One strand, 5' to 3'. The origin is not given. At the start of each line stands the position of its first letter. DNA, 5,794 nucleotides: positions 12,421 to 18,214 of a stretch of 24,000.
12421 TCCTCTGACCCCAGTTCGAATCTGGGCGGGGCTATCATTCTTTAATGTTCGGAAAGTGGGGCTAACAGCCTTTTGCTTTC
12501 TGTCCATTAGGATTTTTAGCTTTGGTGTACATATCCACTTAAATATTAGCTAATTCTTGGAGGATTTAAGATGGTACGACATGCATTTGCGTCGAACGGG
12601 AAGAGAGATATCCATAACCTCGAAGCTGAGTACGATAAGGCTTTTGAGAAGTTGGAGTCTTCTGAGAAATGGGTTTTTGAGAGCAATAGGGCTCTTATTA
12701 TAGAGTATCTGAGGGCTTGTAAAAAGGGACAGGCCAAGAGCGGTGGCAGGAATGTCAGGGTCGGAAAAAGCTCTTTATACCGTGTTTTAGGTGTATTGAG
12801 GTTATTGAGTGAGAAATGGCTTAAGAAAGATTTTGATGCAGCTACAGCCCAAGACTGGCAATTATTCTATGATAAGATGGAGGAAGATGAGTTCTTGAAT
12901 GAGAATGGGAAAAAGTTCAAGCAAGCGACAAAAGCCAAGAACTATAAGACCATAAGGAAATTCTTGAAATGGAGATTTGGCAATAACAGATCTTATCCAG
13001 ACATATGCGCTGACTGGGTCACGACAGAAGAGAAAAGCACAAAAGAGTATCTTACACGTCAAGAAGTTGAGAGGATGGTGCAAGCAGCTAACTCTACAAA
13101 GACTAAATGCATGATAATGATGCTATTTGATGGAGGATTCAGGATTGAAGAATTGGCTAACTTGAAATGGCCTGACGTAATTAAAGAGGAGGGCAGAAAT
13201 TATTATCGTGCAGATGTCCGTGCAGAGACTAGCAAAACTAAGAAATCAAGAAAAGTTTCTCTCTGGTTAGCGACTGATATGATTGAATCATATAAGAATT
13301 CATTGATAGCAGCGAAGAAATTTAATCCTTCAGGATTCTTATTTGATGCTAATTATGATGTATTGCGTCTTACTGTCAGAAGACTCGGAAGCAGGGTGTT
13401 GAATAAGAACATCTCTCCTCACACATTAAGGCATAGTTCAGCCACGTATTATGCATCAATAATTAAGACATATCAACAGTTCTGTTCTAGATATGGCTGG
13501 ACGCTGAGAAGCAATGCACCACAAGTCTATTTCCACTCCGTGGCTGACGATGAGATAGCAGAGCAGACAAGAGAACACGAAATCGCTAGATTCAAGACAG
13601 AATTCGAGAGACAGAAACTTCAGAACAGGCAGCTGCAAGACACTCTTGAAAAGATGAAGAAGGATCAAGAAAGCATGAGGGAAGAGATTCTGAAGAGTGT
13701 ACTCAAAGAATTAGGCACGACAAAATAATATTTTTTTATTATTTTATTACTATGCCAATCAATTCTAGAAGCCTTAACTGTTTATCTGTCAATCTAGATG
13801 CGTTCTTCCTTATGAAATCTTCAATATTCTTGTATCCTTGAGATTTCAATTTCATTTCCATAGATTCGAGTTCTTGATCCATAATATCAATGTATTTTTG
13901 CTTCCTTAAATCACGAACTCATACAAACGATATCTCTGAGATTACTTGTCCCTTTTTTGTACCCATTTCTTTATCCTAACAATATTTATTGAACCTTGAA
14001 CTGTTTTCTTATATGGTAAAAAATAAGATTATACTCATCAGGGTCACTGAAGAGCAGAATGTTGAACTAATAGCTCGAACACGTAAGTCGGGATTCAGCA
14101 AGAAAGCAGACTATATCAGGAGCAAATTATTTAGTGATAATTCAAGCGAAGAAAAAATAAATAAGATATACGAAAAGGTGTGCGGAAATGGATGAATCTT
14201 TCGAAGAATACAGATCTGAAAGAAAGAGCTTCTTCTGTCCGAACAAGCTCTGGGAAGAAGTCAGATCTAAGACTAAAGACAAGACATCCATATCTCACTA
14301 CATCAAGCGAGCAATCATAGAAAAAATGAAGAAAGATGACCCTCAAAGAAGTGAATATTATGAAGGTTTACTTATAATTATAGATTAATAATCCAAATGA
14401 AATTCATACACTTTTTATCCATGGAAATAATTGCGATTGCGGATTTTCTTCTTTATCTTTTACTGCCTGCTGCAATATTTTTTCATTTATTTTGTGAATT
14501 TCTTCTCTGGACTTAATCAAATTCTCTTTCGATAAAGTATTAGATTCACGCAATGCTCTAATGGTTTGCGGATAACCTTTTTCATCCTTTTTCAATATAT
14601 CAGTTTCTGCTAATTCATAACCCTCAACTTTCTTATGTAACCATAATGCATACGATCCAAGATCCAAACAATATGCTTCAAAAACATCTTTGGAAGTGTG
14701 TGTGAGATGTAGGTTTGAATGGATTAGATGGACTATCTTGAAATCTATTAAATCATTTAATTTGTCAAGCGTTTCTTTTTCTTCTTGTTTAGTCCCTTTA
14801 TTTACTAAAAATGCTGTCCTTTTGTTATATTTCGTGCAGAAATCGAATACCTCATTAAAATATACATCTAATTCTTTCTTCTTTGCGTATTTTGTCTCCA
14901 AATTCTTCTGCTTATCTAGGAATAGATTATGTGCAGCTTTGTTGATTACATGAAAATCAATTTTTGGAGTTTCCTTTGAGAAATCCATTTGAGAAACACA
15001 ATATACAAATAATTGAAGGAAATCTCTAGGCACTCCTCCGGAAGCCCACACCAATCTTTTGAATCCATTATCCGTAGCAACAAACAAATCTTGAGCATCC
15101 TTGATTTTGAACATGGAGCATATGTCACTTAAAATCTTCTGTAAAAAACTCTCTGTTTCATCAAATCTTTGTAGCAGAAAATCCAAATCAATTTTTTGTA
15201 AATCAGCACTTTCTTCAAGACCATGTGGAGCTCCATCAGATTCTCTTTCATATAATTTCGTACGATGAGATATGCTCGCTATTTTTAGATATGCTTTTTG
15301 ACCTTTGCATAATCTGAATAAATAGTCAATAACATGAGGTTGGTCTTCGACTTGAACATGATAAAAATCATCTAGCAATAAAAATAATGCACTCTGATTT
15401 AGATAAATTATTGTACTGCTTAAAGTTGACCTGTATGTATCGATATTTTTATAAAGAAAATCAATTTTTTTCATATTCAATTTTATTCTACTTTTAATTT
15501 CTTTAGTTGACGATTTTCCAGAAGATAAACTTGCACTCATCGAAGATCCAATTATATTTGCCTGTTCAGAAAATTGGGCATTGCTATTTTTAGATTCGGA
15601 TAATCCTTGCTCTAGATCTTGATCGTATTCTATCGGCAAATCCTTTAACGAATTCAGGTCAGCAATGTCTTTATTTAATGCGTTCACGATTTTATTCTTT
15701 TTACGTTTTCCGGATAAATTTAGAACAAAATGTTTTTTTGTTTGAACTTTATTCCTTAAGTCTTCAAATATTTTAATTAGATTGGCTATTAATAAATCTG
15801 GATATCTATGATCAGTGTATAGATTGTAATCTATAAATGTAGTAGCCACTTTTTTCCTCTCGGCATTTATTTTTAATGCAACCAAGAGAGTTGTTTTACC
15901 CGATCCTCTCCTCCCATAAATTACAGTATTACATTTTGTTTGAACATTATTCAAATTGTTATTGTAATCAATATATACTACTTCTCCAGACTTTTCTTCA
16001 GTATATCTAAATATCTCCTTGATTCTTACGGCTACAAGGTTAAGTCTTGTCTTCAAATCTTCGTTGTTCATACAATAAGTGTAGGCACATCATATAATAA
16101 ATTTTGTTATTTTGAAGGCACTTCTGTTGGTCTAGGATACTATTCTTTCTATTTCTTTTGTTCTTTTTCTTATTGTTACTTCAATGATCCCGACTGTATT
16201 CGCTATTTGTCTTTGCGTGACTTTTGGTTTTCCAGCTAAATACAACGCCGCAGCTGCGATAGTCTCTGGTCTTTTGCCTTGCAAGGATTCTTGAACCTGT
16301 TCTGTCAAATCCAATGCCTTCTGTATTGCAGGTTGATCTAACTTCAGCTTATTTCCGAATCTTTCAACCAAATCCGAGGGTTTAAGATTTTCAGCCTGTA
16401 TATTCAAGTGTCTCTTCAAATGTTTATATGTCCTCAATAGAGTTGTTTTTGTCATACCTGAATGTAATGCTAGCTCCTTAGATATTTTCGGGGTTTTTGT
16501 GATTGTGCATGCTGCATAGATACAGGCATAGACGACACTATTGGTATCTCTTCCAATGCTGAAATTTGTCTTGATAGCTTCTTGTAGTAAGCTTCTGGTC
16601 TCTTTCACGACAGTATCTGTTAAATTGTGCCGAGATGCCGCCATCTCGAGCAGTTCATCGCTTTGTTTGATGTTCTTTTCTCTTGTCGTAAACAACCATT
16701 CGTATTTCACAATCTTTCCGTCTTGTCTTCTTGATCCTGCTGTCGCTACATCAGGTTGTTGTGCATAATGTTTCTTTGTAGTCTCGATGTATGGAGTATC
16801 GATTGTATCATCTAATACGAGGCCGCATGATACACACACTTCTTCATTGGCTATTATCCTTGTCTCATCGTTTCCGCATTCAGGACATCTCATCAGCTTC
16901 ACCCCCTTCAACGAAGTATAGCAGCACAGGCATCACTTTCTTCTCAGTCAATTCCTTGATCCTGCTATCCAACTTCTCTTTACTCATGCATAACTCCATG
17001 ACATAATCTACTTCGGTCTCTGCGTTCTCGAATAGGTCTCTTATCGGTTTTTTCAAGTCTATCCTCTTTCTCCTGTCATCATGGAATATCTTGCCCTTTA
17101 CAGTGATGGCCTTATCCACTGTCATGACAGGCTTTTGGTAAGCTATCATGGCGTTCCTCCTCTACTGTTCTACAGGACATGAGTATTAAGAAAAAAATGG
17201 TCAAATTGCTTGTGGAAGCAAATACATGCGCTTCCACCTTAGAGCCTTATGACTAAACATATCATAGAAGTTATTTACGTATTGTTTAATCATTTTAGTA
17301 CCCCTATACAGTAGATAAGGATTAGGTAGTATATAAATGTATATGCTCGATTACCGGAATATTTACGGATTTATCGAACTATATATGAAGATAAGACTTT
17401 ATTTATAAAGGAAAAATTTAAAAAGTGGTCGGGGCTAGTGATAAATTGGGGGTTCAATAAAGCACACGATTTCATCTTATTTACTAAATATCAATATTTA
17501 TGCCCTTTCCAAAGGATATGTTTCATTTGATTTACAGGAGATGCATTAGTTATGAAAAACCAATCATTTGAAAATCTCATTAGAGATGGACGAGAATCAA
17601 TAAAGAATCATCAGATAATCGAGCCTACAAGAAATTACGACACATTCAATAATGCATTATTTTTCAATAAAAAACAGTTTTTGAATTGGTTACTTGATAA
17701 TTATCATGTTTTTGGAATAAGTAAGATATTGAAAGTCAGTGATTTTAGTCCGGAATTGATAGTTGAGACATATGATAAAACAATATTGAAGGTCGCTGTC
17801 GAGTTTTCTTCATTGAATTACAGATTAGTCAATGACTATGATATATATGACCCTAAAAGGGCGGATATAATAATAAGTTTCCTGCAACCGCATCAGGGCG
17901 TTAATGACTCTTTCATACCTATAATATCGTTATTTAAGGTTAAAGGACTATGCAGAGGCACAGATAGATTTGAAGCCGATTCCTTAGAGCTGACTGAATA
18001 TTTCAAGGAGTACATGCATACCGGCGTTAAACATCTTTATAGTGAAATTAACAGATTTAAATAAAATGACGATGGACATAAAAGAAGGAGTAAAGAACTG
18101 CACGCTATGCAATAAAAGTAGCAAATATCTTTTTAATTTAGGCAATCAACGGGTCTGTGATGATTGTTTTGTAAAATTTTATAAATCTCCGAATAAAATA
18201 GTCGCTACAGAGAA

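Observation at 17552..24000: Translationally coupled operon of at least 7 genes on an integrated element: candidate undescribed defence system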

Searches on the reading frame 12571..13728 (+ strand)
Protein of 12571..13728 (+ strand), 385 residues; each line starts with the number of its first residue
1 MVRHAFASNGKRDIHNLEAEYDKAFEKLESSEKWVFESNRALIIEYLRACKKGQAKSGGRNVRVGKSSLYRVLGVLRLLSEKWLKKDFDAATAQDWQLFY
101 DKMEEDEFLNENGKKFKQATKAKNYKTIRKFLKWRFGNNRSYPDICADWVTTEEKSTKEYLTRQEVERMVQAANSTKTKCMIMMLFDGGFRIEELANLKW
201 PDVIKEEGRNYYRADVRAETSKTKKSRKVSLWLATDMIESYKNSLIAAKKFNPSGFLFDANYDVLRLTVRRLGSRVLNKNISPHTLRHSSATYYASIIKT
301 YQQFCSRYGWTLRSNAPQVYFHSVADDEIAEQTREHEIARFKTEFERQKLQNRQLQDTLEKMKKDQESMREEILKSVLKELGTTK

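Call 79: list_cluster_members(proteins=[window:12571-13728:+, L001:4229-4990:-, window:14404-16071:-, window:6193-7947:-, window:8064-8960:+, window:1468-2166:+, window:9008-9448:-, L001:12861-14597:+])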
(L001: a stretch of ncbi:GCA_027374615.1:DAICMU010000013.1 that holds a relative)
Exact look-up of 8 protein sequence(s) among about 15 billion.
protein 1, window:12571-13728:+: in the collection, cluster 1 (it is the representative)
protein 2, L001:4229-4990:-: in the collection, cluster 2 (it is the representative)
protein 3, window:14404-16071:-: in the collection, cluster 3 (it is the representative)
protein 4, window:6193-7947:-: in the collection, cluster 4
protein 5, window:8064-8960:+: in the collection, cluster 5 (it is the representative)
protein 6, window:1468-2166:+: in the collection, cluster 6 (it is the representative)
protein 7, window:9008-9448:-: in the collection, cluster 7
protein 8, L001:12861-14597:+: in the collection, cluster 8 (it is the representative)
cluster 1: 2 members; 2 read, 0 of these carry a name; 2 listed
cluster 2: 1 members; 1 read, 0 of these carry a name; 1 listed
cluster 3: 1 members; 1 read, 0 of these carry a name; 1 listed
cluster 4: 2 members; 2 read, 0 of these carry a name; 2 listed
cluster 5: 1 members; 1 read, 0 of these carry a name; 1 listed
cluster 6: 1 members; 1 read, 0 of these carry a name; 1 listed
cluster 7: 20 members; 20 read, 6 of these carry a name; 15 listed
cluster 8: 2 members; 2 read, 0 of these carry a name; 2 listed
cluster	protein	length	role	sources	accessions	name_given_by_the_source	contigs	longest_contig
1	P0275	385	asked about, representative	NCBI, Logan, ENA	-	-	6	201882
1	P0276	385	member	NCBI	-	-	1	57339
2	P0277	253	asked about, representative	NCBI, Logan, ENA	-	-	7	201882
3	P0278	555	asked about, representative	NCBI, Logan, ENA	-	-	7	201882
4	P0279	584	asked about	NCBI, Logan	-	-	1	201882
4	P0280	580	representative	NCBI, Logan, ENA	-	-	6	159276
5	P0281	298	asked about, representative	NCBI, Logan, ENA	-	-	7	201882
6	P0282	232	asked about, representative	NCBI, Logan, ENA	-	-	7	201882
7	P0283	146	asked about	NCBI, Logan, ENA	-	-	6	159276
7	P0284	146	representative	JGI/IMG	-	putative transposase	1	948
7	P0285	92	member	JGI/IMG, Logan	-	putative transposase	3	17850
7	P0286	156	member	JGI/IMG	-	putative transposase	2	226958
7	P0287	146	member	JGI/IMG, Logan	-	putative transposase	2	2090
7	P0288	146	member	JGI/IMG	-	putative transposase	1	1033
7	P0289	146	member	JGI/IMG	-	putative transposase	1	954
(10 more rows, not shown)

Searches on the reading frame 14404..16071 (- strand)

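Call 7: search_protein_families(library=pfam, proteins=[window:14404-16071:-], max_evalue=0.1)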
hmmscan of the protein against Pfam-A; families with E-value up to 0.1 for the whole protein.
window:14404-16071:- (555 aa): 13 families
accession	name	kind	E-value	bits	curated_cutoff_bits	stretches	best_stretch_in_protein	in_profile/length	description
PF24389.1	ORC-CDC6-like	-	2.6e-12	46.7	27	2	34-70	21-56/571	ORC-CDC6-like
PF05729.18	NACHT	-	0.0017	18.7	26.7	0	50-77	4-31/167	NACHT domain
PF13191.12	AAA_16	-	0.004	18.1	32.6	1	47-111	25-84/167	AAA ATPase domain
PF01637.24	ATPase_2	-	0.0069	16.6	33.2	1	44-110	18-83/225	ATPase domain predominantly from Archaea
PF13555.12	AAA_29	-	0.0074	16.5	27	1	42-66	18-42/61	P-loop containing region of AAA domain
PF13401.12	AAA_22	-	0.0093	16.7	27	1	46-112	5-68/130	AAA domain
PF01580.24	FtsK_SpoIIIE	-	0.011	15.7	24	1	25-69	24-62/221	FtsK/SpoIIIE family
PF01695.23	IstB_IS21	-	0.011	15.7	24.1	1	19-81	65-127/238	IstB-like ATP binding protein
PF13173.12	AAA_14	-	0.023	15.1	27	1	49-102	5-54/129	AAA domain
PF00154.27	RecA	-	0.023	14.6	27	0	50-94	56-100/262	recA bacterial DNA recombination protein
PF24883.2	NPHP3_N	-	0.027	15.1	24.8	0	37-109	13-90/164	Nephrocystin 3, N-terminal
PF00910.28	RNA_helicase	-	0.038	14.9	21.5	0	50-70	2-22/105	RNA helicase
PF25201.1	nSTAND6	-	0.039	14.4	27.7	0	41-104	13-73/148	Novel STAND NTPase 6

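Call 8: search_protein_families(library=padloc, proteins=[window:14404-16071:-], max_evalue=0.1)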
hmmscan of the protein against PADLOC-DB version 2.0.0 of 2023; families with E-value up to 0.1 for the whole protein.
window:14404-16071:- (555 aa): 3 families
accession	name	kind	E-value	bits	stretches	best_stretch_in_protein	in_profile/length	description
PDLC04140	mad8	-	2e-06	25.6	1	42-239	23-203/314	mads_8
PDLC00304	PtuA1|PtuA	-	0.0042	14.3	1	45-166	38-142/444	AAA ATPase domain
PDLC00269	PtuA1|PtuA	-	0.0064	13.8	1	46-77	32-63/446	AAA ATPase domain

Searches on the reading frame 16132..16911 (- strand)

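Call 7: search_protein_families(library=pfam, proteins=[window:16132-16911:-], max_evalue=0.1)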
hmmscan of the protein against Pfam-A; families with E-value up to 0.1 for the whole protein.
window:16132-16911:- (259 aa): 8 families
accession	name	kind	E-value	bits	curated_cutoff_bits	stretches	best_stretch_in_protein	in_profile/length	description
PF00382.24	TFIIB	-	4.8e-24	84.6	23.6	2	82-168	6-92/92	Transcription factor TFIIB repeat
PF08271.17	Zn_Ribbon_TF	-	3.1e-05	23.9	29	1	7-36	1-32/43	TFIIB zinc-binding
PF02984.24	Cyclin_C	-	0.00026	21.4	22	1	129-172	50-94/119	Cyclin, C-terminal domain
PF22811.2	Zn_ribbon_NrdR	-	0.039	14.3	27.2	0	7-20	1-14/42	Transcriptional repressor NrdR-like, N-terminal domain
PF13545.12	HTH_Crp_2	-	0.051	14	27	0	145-168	26-49/70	Crp-like helix-turn-helix domain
PF00134.28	Cyclin_N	-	0.058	13.6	23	0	180-244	36-103/127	Cyclin, N-terminal domain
PF13412.12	HTH_24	-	0.068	13.2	21.9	0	224-242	11-29/48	Winged helix-turn-helix DNA-binding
PF19652.4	DUF6155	-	0.077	13.2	27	0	68-163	34-125/170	Family of unknown function (DUF6155)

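Call 8: search_protein_families(library=padloc, proteins=[window:16132-16911:-], max_evalue=0.1)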
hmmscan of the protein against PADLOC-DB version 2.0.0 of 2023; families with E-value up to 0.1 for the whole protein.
window:16132-16911:- (259 aa): 0 families

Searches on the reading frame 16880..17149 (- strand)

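Call 7: search_protein_families(library=pfam, proteins=[window:16880-17149:-], max_evalue=0.1)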
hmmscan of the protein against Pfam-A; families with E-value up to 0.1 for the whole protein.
window:16880-17149:- (89 aa): 2 families
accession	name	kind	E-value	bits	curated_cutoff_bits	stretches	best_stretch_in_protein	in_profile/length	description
PF20124.4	DUF6514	-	0.011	16.3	23.9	1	43-80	49-87/94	Family of unknown function (DUF6514)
PF04858.18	TH1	-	0.09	11.9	24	1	36-80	465-509/579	TH1 protein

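Call 8: search_protein_families(library=padloc, proteins=[window:16880-17149:-], max_evalue=0.1)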
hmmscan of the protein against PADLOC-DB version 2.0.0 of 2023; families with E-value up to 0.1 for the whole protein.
window:16880-17149:- (89 aa): 0 families

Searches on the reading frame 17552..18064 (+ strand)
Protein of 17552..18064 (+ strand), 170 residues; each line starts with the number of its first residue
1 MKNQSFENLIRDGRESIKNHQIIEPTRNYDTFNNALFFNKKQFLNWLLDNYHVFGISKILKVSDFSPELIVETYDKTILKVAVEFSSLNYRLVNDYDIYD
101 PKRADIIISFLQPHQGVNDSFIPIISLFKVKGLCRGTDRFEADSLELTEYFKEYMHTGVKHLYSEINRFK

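Call 7: search_protein_families(library=pfam, proteins=[window:17552-18064:+], max_evalue=0.1)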
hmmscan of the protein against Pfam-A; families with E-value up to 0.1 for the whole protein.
window:17552-18064:+ (170 aa): 0 families

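Call 8: search_protein_families(library=padloc, proteins=[window:17552-18064:+], max_evalue=0.1)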
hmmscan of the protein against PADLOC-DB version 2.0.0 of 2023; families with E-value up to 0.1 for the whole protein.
window:17552-18064:+ (170 aa): 0 families

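Call 23: search_protein_families(library=ncbifam, proteins=[window:17552-18064:+], max_evalue=0.1)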
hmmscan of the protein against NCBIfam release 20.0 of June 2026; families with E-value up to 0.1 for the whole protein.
window:17552-18064:+ (170 aa): 0 families

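Call 24: search_protein_families(library=phrogs, proteins=[window:17552-18064:+], max_evalue=0.1)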
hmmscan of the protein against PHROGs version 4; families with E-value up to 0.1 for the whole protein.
window:17552-18064:+ (170 aa): 1 family
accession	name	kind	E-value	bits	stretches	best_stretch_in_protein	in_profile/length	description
phrog_4308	-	unknown function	0.017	16.5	1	47-102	9-71/79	-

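Call 49: search_solved_structures(query=window:17552-18064:+, max_evalue=10)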
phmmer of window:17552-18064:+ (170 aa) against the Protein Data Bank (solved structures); distinct sequences matched with E-value up to 10: 1.
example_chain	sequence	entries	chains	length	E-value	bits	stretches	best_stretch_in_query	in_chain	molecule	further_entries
5zhy_A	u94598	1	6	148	1.1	12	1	60-91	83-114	Spike glycoprotein, Spike glycoprotein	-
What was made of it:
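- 17552..18064 (+): Gene 1, 170 aa: an ORFan of unknown function, coupled to gene 2 by a 1-nt gap and specific to this element. No hit in Pfam, NCBIfam, PADLOC or PDB (calls 7, 8, 23, 49).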

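Call 54: predict_structure(protein=window:17552-18064:+)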
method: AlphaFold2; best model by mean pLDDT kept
length: 170 residues; sequences in the alignment: 1
mean_pLDDT: 36.7   pTM: 0.33
mean pLDDT of the five models: 36.7, 36.0, 33.8, 32.5, 30.6
residues with pLDDT >= 90: 0; 70-90: 0; 50-70: 26; < 50: 144
segments of 3 or more residues with pLDDT < 50: 1-42, 49-55, 64-67, 82-170
pLDDT, mean of each block of 10 residues (from residue 1): 36 37 31 33 52 51 51 52 35 29 34 33 35 27 30 31 27
secondary structure, 60 per line:
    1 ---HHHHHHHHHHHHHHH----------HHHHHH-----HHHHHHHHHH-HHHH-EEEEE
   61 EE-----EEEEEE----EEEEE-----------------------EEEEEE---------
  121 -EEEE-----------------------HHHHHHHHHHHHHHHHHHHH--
elements in order: H4-18 H29-34 H40-49 H51-54 E56-62 E68-73 E78-82 E106-111 E122-125 H149-168
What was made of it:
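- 17552..18064 (+): The AF2 model is unusable (pLDDT 36.7, call 54).
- Tried and rejected: The single-sequence AF2 model had pLDDT 36.7 and was unusable (call 54).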

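Call 76: search_dna_similar(query=window:17552-18064:+, collection=plasmids, mode=protein, max_evalue=0.01)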
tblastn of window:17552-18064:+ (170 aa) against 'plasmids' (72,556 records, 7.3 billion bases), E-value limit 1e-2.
No match.

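Call 77: search_dna_similar(query=window:17552-18064:+, collection=phages, mode=protein, max_evalue=0.01)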
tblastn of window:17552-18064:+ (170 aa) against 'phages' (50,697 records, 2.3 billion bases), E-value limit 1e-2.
No match.

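Call 78: list_cluster_members(proteins=[window:17552-18064:+, window:21746-21907:+, L001:11971-12369:+, window:18894-19610:+])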
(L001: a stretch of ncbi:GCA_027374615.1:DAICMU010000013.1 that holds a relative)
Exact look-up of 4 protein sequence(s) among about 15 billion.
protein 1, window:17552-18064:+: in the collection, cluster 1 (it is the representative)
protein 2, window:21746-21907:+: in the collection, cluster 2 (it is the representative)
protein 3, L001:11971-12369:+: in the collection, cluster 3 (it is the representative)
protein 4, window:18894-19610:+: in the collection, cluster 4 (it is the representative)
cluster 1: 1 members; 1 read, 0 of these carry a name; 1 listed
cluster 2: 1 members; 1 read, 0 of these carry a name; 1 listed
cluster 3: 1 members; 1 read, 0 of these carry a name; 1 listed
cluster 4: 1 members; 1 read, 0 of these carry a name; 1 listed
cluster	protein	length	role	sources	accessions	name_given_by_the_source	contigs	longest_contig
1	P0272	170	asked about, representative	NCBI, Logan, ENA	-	-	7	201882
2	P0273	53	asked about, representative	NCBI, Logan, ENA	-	-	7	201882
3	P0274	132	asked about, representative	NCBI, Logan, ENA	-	-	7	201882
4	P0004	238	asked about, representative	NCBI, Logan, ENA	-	-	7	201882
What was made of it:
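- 17552..18064 (+): It is a singleton cluster (call 78).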

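Call 91: find_related_loci(query=window:17552-18064:+, collection=metagenome_contigs, flank=8000)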
Query window:17552-18064:+ (170 aa) in metagenome_contigs; peptide patterns used: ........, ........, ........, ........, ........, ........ (x = any residue, [..] = any of these).
76 stretches matched a pattern, but none encodes a relative of the query by tblastn (E <= 1e-3).
